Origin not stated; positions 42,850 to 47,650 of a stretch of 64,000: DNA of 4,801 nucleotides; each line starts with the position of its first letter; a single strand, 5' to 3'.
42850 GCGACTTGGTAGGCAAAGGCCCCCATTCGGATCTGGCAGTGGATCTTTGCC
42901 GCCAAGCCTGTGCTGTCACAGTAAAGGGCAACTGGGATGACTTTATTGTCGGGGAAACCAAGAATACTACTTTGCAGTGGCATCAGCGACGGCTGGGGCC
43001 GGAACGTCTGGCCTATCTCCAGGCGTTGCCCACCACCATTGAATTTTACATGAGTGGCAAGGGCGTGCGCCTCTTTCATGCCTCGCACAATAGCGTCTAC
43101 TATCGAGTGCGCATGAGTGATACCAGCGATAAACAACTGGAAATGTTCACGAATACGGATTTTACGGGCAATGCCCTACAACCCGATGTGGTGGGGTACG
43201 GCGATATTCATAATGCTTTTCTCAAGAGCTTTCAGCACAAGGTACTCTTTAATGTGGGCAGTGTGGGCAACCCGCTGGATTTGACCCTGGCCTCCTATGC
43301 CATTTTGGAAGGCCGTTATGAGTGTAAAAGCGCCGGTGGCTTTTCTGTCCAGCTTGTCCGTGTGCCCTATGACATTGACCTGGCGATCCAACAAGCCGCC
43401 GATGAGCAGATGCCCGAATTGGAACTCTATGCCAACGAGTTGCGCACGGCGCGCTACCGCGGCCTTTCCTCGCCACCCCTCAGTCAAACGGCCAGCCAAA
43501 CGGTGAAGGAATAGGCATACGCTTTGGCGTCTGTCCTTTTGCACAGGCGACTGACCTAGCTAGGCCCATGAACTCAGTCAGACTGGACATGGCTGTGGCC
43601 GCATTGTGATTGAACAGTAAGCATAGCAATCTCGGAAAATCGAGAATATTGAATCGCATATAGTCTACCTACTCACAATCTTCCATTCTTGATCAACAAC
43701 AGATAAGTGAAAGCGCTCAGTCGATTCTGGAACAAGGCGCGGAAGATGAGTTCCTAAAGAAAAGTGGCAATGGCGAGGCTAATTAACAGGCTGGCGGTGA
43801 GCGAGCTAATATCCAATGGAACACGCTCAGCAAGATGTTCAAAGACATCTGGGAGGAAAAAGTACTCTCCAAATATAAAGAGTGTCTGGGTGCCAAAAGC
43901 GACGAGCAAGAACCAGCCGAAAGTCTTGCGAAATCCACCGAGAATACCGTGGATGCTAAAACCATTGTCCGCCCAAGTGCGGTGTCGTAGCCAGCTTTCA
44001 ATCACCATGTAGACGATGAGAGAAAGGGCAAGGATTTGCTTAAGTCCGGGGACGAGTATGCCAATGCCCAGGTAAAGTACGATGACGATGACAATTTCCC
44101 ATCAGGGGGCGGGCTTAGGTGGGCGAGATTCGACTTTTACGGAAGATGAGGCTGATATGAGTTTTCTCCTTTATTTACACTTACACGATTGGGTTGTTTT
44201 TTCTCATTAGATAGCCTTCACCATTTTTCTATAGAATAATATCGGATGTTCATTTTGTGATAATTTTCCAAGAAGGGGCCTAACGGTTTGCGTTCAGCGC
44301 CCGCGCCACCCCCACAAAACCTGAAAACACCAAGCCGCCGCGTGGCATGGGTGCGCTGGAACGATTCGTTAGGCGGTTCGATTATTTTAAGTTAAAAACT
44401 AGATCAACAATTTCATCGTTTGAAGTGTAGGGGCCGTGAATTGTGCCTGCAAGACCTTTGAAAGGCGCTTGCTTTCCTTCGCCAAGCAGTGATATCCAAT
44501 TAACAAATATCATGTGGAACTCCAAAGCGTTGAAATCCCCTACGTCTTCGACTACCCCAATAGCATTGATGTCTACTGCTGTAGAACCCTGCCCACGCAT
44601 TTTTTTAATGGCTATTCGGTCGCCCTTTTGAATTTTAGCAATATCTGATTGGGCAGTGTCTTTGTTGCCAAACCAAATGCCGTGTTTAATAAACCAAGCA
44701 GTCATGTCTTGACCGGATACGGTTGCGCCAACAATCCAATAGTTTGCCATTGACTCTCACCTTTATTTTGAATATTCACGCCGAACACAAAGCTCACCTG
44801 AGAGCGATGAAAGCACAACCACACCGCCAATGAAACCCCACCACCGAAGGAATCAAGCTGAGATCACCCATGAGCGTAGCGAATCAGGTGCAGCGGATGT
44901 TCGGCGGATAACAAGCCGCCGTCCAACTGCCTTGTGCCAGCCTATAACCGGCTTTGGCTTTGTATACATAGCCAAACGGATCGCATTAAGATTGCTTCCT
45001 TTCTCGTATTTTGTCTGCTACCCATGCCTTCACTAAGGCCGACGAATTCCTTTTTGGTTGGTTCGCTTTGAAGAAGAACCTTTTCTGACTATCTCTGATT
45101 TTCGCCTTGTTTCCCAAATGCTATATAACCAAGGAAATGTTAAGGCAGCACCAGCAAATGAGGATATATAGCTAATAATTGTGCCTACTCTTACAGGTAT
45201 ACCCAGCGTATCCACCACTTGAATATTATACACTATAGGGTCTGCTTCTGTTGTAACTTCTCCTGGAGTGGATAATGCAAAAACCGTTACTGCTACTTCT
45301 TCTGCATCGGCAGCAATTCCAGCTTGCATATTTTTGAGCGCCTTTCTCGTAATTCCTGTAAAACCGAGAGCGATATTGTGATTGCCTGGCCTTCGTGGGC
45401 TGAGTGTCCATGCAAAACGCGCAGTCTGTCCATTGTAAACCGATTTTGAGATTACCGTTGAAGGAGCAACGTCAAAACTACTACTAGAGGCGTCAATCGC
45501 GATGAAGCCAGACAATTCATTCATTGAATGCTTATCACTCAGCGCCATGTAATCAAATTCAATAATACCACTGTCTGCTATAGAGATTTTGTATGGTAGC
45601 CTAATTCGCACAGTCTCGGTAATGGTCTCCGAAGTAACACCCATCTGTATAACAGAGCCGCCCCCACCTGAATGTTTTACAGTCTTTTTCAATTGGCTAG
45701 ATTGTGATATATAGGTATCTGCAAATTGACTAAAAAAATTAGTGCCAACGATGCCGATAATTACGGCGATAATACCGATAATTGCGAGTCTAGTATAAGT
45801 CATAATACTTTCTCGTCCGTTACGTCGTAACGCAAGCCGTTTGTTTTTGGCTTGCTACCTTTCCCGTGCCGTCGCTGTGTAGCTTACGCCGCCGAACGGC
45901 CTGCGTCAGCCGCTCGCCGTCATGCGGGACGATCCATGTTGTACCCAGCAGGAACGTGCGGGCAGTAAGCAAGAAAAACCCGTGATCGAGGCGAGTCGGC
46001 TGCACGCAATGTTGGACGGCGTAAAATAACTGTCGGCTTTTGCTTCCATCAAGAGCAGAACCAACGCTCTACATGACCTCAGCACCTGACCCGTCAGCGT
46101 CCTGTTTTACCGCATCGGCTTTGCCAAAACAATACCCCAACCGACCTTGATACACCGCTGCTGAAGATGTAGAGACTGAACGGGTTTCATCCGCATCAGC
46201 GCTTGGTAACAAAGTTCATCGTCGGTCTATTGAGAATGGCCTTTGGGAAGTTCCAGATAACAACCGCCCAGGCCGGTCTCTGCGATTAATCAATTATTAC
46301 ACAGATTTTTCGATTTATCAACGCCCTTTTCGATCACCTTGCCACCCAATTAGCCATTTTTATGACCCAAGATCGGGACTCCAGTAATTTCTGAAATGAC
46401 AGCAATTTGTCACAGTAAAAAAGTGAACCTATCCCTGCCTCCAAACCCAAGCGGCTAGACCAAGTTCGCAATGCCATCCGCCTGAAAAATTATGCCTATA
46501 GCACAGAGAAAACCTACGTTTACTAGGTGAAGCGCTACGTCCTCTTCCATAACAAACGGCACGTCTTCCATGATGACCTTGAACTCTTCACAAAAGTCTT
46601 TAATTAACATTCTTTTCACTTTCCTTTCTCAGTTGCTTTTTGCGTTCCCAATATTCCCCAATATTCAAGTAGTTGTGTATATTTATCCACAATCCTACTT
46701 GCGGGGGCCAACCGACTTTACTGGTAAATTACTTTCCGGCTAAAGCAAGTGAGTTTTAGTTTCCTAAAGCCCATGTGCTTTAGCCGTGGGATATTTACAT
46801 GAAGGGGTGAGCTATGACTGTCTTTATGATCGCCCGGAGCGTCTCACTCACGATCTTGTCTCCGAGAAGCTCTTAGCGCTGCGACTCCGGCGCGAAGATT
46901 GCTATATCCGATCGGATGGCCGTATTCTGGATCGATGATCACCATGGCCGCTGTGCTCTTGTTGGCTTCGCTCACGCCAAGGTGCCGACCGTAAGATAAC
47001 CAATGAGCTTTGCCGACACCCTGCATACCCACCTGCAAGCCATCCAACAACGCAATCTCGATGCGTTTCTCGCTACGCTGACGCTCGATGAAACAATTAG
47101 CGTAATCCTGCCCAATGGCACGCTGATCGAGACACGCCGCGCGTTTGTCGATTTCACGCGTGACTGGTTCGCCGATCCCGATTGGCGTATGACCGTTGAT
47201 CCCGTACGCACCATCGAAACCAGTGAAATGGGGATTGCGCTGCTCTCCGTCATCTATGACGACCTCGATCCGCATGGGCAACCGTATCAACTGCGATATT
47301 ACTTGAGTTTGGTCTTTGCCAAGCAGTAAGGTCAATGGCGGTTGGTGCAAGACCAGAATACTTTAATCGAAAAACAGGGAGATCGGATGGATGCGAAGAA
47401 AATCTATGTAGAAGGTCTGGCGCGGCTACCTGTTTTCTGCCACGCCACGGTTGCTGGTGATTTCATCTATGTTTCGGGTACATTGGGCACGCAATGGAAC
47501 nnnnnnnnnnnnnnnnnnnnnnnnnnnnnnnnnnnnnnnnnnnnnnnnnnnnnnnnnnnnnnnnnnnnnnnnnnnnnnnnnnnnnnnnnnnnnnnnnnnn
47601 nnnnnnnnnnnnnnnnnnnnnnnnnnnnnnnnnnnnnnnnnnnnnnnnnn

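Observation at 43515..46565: Degenerate chromosomal integron: intI remnant plus at least three attC sites and leftward cassettes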

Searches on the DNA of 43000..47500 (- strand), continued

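Call 88: search_with_rna_model(model_id=R3, source=window, filters=off, max_evalue=10, show_alignments=3)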
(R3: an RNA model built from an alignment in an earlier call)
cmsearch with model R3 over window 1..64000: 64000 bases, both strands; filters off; matches with E-value up to 10: 6.
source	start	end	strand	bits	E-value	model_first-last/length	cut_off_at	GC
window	44278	44374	-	36.5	8.3e-07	1-65/65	no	0.63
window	44780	44905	-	26.3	0.00034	1-65/65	no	0.56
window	45891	46017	-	18.9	0.027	1-65/65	no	0.62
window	2550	2576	-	14.3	0.4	1-65/65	no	0.56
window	54317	54350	-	10.7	3.4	1-65/65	no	0.53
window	54836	54869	+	10.2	4.4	1-65/65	no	0.59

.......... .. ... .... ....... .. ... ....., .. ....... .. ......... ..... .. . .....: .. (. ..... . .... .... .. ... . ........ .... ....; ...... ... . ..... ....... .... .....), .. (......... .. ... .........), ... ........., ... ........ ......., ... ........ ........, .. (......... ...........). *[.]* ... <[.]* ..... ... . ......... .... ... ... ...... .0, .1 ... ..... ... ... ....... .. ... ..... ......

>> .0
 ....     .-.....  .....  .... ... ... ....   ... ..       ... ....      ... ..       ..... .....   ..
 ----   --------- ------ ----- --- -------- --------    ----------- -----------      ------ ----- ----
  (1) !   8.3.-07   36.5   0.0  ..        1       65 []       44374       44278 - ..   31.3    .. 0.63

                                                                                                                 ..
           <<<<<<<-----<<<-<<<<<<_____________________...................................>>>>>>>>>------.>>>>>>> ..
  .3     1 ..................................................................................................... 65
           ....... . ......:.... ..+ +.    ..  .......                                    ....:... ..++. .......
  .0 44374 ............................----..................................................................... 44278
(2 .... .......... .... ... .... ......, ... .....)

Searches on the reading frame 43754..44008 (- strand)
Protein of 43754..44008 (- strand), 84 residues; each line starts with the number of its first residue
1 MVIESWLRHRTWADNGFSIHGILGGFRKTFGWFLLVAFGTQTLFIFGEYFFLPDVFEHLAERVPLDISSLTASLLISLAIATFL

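Call 11: search_protein_families(library=pfam, proteins=[window:43754-44008:-], max_evalue=1)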
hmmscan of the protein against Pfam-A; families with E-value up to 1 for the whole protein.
window:43754-44008:- (84 aa): 0 families

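Call 12: search_protein_families(library=ncbifam, proteins=[window:43754-44008:-], max_evalue=1)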
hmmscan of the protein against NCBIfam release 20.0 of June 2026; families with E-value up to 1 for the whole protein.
window:43754-44008:- (84 aa): 0 families

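Call 13: search_protein_families(library=padloc, proteins=[window:43754-44008:-], max_evalue=1)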
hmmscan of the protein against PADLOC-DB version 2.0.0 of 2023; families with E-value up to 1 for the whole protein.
window:43754-44008:- (84 aa): 0 families

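Call 14: search_protein_families(library=phrogs, proteins=[window:43754-44008:-], max_evalue=1)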
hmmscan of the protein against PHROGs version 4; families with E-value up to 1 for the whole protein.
window:43754-44008:- (84 aa): 0 families
